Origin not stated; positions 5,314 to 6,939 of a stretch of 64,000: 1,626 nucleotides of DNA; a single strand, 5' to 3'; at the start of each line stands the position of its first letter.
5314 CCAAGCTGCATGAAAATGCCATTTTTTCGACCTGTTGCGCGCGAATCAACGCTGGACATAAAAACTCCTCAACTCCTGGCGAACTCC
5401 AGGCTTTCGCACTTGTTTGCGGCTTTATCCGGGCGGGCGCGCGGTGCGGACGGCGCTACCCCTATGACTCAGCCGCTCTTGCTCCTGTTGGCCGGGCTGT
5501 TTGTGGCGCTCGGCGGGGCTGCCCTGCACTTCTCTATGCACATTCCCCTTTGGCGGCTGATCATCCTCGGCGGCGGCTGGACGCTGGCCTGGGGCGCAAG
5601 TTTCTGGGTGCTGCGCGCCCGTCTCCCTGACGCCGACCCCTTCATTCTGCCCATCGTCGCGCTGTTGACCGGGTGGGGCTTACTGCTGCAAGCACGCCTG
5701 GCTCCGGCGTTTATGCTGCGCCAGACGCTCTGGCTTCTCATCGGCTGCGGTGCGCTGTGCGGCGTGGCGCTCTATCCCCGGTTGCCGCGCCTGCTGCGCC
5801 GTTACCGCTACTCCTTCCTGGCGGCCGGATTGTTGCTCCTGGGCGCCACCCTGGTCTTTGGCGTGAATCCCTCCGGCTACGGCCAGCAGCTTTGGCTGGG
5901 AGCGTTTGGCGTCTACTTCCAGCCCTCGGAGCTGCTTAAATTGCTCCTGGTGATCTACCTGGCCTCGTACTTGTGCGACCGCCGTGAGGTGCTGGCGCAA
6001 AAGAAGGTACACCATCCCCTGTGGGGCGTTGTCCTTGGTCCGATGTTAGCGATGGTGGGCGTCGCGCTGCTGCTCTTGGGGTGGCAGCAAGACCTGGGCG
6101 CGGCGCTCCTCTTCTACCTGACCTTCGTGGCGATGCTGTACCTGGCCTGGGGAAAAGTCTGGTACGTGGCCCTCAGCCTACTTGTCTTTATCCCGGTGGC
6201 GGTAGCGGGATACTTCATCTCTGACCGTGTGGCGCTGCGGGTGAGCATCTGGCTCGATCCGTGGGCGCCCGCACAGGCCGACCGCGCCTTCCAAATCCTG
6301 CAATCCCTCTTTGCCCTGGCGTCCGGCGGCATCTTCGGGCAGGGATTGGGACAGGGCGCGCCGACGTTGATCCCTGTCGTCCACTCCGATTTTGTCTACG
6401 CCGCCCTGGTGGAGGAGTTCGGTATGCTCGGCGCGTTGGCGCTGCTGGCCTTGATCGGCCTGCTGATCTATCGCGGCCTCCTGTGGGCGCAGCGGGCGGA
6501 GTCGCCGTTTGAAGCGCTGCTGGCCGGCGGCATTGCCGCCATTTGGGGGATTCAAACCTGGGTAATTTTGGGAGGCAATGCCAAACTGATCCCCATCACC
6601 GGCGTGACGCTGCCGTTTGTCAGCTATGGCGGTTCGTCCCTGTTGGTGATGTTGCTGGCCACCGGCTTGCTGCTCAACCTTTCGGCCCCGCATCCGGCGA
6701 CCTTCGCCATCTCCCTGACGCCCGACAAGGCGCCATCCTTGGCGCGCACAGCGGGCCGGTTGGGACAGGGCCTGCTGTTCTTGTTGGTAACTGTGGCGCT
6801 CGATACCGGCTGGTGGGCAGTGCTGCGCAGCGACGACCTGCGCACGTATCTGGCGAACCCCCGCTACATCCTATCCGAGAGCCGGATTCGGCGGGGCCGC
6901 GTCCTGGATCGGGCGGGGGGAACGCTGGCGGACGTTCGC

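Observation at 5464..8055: SEDS glycosyltransferase fused in one polypeptide to a PBP-fold domain that appears to have lost SxxK and KTG motifs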

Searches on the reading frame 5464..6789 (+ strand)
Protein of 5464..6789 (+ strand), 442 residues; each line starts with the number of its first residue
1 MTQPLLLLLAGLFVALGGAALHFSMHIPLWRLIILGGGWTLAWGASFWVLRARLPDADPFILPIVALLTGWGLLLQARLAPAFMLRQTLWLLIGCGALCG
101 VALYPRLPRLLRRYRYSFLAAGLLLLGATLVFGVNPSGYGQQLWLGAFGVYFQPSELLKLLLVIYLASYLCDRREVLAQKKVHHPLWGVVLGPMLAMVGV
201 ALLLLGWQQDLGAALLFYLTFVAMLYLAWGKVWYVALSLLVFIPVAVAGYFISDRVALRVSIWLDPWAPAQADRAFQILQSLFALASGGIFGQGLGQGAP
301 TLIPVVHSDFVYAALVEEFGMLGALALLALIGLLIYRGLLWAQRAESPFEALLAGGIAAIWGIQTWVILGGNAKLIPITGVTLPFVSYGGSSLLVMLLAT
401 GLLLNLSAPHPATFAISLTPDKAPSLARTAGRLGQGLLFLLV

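Call 18: search_solved_structures(query=window:5464-6789:+, max_evalue=1e-25, show_alignments=4)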
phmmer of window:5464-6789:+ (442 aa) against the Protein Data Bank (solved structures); distinct sequences matched with E-value up to 1e-25: 7.
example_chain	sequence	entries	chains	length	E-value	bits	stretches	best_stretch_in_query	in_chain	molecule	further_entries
25hr_A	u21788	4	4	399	1.3e-35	126.6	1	82-406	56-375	Probable peptidoglycan glycosyltransferase FtsW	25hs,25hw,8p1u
8bh1_A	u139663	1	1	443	1.8e-35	126.2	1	82-406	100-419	Probable peptidoglycan glycosyltransferase FtsW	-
8tj3_B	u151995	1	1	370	1.3e-31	113.4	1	61-407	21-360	Peptidoglycan glycosyltransferase MrdB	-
6bar_A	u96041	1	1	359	3.6e-29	105.4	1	65-405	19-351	Rod shape determining protein RodA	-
6pl5_A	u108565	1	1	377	4.1e-29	105.2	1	65-405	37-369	Peptidoglycan glycosyltransferase RodA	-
6bas_A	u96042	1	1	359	8e-28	101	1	65-405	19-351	Peptidoglycan glycosyltransferase RodA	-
6pl6_A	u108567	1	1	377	8.9e-28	100.8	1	65-405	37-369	Peptidoglycan glycosyltransferase RodA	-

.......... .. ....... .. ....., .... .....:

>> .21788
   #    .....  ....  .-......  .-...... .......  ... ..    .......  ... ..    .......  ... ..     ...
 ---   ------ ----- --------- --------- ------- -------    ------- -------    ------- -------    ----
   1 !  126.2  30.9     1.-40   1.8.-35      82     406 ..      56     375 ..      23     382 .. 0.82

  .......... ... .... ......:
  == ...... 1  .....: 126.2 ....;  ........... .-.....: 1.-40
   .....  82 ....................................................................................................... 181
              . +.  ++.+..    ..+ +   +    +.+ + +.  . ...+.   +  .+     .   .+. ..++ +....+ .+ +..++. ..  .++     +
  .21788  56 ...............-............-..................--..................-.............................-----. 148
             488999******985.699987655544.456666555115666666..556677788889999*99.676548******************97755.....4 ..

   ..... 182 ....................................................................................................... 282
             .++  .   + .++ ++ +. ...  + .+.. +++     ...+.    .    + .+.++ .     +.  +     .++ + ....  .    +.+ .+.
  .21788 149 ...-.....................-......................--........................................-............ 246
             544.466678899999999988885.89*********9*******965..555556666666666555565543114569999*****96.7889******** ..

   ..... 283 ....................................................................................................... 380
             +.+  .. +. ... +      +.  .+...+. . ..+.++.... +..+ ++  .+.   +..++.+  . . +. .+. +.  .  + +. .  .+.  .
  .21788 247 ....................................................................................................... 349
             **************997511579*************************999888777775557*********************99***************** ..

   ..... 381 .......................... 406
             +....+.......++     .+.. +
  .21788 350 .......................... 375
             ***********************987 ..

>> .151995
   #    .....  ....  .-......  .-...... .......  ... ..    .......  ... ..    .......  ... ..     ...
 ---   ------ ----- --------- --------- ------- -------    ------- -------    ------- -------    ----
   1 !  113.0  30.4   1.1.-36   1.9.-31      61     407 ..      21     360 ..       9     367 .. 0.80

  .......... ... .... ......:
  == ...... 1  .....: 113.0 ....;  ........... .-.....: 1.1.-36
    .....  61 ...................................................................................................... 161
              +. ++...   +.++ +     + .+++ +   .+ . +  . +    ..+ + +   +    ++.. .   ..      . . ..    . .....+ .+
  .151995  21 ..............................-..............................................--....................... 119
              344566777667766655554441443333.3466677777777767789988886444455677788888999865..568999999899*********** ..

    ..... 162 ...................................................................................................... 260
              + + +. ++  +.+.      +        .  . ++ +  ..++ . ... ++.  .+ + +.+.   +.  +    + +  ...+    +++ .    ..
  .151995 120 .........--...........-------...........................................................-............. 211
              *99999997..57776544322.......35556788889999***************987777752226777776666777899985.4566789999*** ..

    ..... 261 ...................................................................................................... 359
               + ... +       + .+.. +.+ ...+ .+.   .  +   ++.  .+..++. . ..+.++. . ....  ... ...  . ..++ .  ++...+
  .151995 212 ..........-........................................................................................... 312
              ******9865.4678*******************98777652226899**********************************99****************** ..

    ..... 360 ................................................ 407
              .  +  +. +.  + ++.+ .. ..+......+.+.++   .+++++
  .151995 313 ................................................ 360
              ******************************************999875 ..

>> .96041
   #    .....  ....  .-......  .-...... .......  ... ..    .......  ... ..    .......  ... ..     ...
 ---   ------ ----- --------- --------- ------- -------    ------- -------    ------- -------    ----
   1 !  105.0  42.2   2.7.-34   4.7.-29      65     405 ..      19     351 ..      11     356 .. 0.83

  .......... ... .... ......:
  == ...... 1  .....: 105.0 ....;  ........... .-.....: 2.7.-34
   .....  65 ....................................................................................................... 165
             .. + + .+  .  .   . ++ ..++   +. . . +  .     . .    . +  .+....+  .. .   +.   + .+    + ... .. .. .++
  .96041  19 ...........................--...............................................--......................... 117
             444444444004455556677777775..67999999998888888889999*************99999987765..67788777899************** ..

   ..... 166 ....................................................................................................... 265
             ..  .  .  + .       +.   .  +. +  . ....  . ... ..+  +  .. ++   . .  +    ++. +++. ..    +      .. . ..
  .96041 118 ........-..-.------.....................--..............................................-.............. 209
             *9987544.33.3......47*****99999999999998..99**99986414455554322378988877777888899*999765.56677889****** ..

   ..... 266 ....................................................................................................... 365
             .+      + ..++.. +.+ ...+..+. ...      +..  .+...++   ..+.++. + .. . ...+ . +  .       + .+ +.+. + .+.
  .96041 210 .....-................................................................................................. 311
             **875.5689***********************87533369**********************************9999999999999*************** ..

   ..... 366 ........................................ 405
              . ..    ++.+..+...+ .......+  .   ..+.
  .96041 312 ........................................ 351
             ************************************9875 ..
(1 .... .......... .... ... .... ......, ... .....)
